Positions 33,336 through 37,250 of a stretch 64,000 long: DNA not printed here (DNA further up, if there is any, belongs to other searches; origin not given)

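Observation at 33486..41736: Three-gene operon: active transglutaminase-like giant protein - Zn-ADH - catalytically dead paralogue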

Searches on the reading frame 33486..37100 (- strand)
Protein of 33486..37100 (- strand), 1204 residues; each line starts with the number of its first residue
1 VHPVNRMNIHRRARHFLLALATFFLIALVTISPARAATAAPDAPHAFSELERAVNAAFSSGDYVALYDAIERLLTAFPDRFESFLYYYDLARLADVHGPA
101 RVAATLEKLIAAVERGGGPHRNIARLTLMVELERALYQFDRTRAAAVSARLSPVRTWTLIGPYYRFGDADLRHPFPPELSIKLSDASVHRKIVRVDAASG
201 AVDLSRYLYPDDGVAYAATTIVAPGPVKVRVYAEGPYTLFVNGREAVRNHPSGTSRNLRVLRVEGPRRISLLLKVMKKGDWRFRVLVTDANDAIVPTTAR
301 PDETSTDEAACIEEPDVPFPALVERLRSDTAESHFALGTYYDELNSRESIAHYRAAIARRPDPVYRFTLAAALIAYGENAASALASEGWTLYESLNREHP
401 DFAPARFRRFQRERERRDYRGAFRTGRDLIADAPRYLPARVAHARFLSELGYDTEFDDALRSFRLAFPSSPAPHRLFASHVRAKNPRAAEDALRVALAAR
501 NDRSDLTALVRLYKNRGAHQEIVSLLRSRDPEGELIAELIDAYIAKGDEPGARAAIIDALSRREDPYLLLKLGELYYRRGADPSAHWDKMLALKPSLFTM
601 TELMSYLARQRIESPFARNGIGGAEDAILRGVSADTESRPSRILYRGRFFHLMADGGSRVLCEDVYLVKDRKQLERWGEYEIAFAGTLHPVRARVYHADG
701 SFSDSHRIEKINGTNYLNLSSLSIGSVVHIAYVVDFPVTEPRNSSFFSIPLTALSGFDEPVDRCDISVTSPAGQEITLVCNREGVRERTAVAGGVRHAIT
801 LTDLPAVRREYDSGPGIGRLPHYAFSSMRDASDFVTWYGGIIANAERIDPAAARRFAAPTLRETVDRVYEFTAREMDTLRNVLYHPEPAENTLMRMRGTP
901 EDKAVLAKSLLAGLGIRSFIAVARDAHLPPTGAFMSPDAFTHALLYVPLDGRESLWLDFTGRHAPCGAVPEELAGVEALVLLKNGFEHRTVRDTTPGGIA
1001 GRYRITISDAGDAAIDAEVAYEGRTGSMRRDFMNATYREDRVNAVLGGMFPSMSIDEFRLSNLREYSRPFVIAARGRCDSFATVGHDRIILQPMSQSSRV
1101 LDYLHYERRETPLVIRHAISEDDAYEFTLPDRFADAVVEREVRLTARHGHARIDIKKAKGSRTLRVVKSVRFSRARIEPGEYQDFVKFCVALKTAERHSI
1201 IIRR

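Call 6: search_protein_families(library=pfam, proteins=[window:33486-37100:-], max_evalue=1)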
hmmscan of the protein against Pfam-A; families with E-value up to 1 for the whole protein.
window:33486-37100:- (1204 aa): 5 families
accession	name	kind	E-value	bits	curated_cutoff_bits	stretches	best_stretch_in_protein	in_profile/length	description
PF12970.12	DUF3858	-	3.4e-06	27.6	27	1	1108-1201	24-115/116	Domain of Unknown Function with PDB structure (DUF3858)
PF24575.1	TPR_Slam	-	4e-05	24.4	35.2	1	342-382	59-100/104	Surface lipoprotein assembly modifier, N-terminal TPR repeats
PF24656.1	CEPT76_peptidase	-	0.031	14.9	27.8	1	890-933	7-50/121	CEP76 peptidase-like domain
PF13414.12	TPR_11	-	0.064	13.4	26.8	0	564-580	26-42/42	TPR repeat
PF00637.26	Clathrin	-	0.16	12.2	29.6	1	501-548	5-57/143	Region in Clathrin and VPS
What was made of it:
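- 33486..37082 (-): 'Dn' gene: a 1198-aa secreted full-length paralogue without the nucleophile (a pseudoenzyme). Alternative GTG starts at 37091 and 37100. Pfam DUF3858 27.6 bits (call 6).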

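Call 7: search_protein_families(library=ncbifam, proteins=[window:33486-37100:-], max_evalue=1)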
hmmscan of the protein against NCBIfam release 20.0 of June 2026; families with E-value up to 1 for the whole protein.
window:33486-37100:- (1204 aa): 1 family
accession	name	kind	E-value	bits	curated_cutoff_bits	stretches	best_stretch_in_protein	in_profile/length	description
TIGR02917.1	PEP_TPR_lipo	equivalog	0.02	12.8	312.2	1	475-572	572-675/899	XrtA/PEP-CTERM system TPR-repeat protein PrsT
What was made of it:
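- Closest known: Bacterial periplasmic transglutaminase-like cysteine proteinases such as LapG. Different: No Pfam or NCBIfam hit to that family was obtained (calls 6, 7).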

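Call 45: find_homologous_proteins(query=A4, max_evalue=1e-10)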
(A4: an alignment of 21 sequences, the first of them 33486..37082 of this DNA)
Query A4 (21 sequences) (1198 aa, profile of the alignment): 304 proteins with E <= 1e-10 among 8000 candidates; the best 120 are listed.
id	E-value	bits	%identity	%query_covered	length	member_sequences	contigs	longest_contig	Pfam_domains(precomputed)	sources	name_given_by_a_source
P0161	0.0e+0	1092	24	54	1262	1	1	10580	PF14559.13,PF13414.13,PF12970.13,PF12969.13,PF13428.13,PF07719.24,PF01841.26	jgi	jgi:tetratricopeptide (TPR) repeat protein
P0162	0.0e+0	1085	23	61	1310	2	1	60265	PF14559.13,PF13414.13,PF12970.13,PF12969.13,PF13432.13,PF13428.13,PF01841.26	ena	-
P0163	0.0e+0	1045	30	16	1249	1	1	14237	PF14559.13,PF12969.13,PF13432.13,PF13181.13,PF07719.24,PF01841.26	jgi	jgi:tetratricopeptide (TPR) repeat protein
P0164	0.0e+0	1042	23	55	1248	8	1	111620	PF14559.13,PF13414.13,PF12969.13,PF01841.26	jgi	jgi:transglutaminase-like putative cysteine protease/tetratricopeptide (TPR) repeat protein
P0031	0.0e+0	1013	100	100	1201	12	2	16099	PF24575.2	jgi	-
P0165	3.6e-241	822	29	15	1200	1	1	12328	PF13371.13,PF12969.13,PF07719.24,PF01841.26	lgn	-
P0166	4.5e-230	785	26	61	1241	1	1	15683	PF14559.13,PF12969.13,PF01841.26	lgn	-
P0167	3.0e-221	756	22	66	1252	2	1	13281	PF12969.13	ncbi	-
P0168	5.1e-205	702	27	7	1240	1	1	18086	PF14559.13,PF23914.2,PF12969.13,PF00515.35,PF13432.13,PF13428.13,PF07719.24,PF01841.26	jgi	jgi:tetratricopeptide (TPR) repeat protein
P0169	5.0e-180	619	26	12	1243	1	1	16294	-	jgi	jgi:hypothetical protein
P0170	3.3e-174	600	23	46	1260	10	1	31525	PF14559.13,PF13414.13,PF12969.13,PF13432.13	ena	-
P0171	1.1e-155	539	38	98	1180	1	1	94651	PF12969.13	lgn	-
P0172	2.2e-150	521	30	20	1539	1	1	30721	PF13431.13,PF23914.2,PF13414.13,PF13428.13,PF14559.13,PF12969.13,PF00515.35,PF13424.13,PF13432.13,PF13429.13,PF13181.13,PF07719.24,PF01841.26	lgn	-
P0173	7.6e-147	510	-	-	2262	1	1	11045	PF10602.16,PF13414.13,PF12569.15,PF23241.2,PF23231.2,PF24575.2,PF25068.3,PF00515.35,PF05729.19,PF13424.13,PF23233.2,PF13429.13,PF14561.13,PF07719.24,PF13174.13,PF25063.1,PF13431.13,PF23914.2,PF25062.2,PF25058.2,PF13176.13,PF13428.13,PF25064.2,PF14559.13,PF13371.13,PF22860.3,PF12895.14,PF21033.5,PF23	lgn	-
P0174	1.8e-139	485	32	8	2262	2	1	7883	PF13414.13,PF12569.15,PF23241.2,PF23231.2,PF24575.2,PF25068.3,PF00515.35,PF05729.19,PF13424.13,PF23233.2,PF13429.13,PF14561.13,PF07719.24,PF13174.13,PF20308.5,PF25063.1,PF13431.13,PF23914.2,PF25062.2,PF25058.2,PF13176.13,PF24885.2,PF13428.13,PF04733.21,PF25064.2,PF14559.13,PF13371.13,PF22860.3,PF128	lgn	-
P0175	6.4e-139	483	38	100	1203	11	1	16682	PF12969.13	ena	-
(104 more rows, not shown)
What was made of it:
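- Tried and rejected: A search with a mixed up/dn alignment was swamped by generic TPR proteins (call 45), although it did yield the key relatives P0171 and P0175.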

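Call 46: find_encoding_contigs(protein=P0171, flank=10000, max_places=2)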
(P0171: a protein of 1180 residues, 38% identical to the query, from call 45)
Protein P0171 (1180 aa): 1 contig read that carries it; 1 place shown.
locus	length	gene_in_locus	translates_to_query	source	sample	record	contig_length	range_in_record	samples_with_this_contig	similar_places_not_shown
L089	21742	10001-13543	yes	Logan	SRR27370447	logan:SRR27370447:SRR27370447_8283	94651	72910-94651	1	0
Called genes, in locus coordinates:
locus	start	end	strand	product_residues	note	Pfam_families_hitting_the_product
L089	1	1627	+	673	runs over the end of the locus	PF00724:Oxidored_FMN, PF01266:DAO (faint), PF00070:Pyr_redox (faint), PF00890:FAD_binding_2 (weak), PF03486:HI0933_like (weak), PF07992:Pyr_redox_2, PF12831:FAD_oxidored, PF13450:NAD_binding_8 (weak), +4 more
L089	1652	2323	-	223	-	PF09365:DUF2461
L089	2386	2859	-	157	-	PF02142:MGS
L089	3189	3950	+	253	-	PF03009:GDPD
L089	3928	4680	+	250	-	PF01975:SurE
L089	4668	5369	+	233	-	PF25063:ARM_TT21_C (weak), PF13432:TPR_16 (weak), PF14559:TPR_19 (weak), PF00515:TPR_1 (weak), PF13432:TPR_16, PF00515:TPR_1 (weak), PF07719:TPR_2 (weak), PF13181:TPR_8 (weak), +14 more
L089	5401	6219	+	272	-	PF13428:TPR_14 (faint), PF14559:TPR_19 (faint), PF07719:TPR_2 (faint), PF24575:TPR_Slam (faint), PF13174:TPR_6 (faint), PF13431:TPR_17 (faint), PF13424:TPR_12 (weak), PF13432:TPR_16 (weak), +3 more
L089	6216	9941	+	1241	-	PF12969:DUF3857, PF01841:Transglut_core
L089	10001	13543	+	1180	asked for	PF12969:DUF3857 (faint)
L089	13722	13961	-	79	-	-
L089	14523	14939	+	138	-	PF01402:RHH_1, PF08753:NikR_C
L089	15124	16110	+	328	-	PF01476:LysM, PF01551:Peptidase_M23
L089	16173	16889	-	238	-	PF13189:Cytidylate_kin2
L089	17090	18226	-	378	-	PF04055:Radical_SAM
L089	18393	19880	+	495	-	PF01336:tRNA_anti-codon, PF00152:tRNA-synt_2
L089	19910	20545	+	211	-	PF09335:VTT_dom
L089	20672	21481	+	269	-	PF02737:3HCDH_N, PF00725:3HCDH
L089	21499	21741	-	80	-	?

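Call 47: find_encoding_contigs(protein=P0175, flank=10000, max_places=2)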
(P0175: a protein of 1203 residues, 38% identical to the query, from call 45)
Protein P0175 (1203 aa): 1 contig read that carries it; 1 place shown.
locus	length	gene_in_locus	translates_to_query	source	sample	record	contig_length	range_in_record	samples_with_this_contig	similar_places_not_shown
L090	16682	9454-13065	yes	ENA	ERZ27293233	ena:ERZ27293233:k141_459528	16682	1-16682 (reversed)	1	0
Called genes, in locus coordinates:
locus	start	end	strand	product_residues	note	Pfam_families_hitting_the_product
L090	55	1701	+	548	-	PF14849:YidC_periplas, PF02096:60KD_IMP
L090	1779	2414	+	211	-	PF14804:Jag_N, PF13083:KH_KhpA-B, PF01424:R3H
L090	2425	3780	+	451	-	PF10396:TrmE_N, PF12631:MnmE_helical, PF00350:Dynamin_N (faint), PF01926:MMR_HSR1, PF02421:FeoB_N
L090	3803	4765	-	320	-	-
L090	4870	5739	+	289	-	PF13424:TPR_12 (faint), PF13428:TPR_14 (faint), PF13432:TPR_16 (faint), PF14559:TPR_19 (faint), PF13431:TPR_17 (faint), PF00515:TPR_1 (faint), PF07719:TPR_2 (faint), PF13176:TPR_7 (faint), +2 more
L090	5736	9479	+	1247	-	PF13428:TPR_14 (faint), PF07719:TPR_2 (faint), PF14559:TPR_19 (weak), PF12969:DUF3857, PF01841:Transglut_core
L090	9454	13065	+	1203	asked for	PF12969:DUF3857 (weak)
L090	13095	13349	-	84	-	-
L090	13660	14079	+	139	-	PF01402:RHH_1, PF08753:NikR_C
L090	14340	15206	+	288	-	PF01476:LysM, PF01551:Peptidase_M23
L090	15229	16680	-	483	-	?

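Call 83: search_protein_families(library=padloc, proteins=[window:33486-37082:-], max_evalue=0.01)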
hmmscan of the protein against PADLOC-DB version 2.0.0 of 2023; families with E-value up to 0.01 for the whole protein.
window:33486-37082:- (1198 aa): 0 families
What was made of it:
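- On Known anti-phage defence systems: No hit for any of the three proteins (call 83).
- Tried and rejected: PADLOC gave no defence-system match (call 83).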

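Call 86: search_protein_representatives(protein=window:33486-37082:-)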
Query: 1198 residues. Proteins with E-value up to 0.001 (for the whole library): 1250; up to 1e-10: 321; up to 1e-30: 92. The best 150 are listed.
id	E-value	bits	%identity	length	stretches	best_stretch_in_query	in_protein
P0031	0.0e+00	2685.7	100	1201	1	1-1198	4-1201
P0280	4.2e-276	935.4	38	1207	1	38-1197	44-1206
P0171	1.2e-260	884.2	38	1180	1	21-1198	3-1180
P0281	1.3e-253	860.9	38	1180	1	34-1194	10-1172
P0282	1.8e-241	820.7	38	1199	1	21-1198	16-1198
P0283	2.1e-240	817.1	36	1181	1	43-1195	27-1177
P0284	6.5e-234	795.7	37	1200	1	25-1196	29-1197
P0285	3.2e-233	793.4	35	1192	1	41-1196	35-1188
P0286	4.2e-232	789.7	36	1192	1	21-1196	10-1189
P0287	3.2e-228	776.8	35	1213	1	17-1198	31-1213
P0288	3.6e-227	773.3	36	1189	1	28-1197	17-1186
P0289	2.7e-224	763.8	37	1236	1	16-1196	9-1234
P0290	9.3e-223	758.7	33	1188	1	42-1196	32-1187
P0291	2.4e-217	740.8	34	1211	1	44-1197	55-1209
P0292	1.6e-211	721.5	33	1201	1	35-1191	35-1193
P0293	1.5e-210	718.3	35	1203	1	10-1198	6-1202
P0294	5.7e-210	716.4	36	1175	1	20-1198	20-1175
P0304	7.0e-191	653.2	32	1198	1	39-1194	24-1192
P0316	3.5e-138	478.6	25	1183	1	38-1190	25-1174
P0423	2.1e-18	81.9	23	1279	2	811-1198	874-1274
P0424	2.3e-18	81.8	26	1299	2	815-1198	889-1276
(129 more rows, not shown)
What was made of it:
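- There are 92 cluster representatives at E<=1e-30 (call 86).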

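Call 89: find_encoding_contigs(protein=P0316, flank=8000, max_places=3)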
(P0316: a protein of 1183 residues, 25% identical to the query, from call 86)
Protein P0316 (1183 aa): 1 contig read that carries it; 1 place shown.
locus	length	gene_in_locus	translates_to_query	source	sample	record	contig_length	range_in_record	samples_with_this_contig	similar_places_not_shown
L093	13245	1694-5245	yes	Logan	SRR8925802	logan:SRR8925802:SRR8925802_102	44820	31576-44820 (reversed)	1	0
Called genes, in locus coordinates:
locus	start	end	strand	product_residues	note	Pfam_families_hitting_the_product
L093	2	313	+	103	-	?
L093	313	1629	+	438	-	PF00089:Trypsin, PF13365:Trypsin_2, PF00595:PDZ, PF13180:PDZ_2, PF17820:PDZ_6, PF13180:PDZ_2 (weak)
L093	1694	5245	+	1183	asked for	PF12969:DUF3857 (weak)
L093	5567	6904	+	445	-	PF13481:AAA_25 (weak), PF06745:ATPase, PF23442:DUF7125 (weak), PF05362:Lon_C (weak), PF13541:ChlI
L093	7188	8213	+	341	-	PF03009:GDPD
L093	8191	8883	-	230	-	-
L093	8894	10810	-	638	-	PF00330:Aconitase, PF00694:Aconitase_C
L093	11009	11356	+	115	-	PF01740:STAS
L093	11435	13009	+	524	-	PF00370:FGGY_N, PF02782:FGGY_C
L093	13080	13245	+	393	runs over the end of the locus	PF20706:GT4-conflict, PF00534:Glycos_transf_1, PF13692:Glyco_trans_1_4, PF13524:Glyco_trans_1_2 (weak)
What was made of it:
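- One distant dead-type protein (L093) has no up gene in the 1.7 kb available upstream; it sits next to an HtrA-like protease (call 89).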
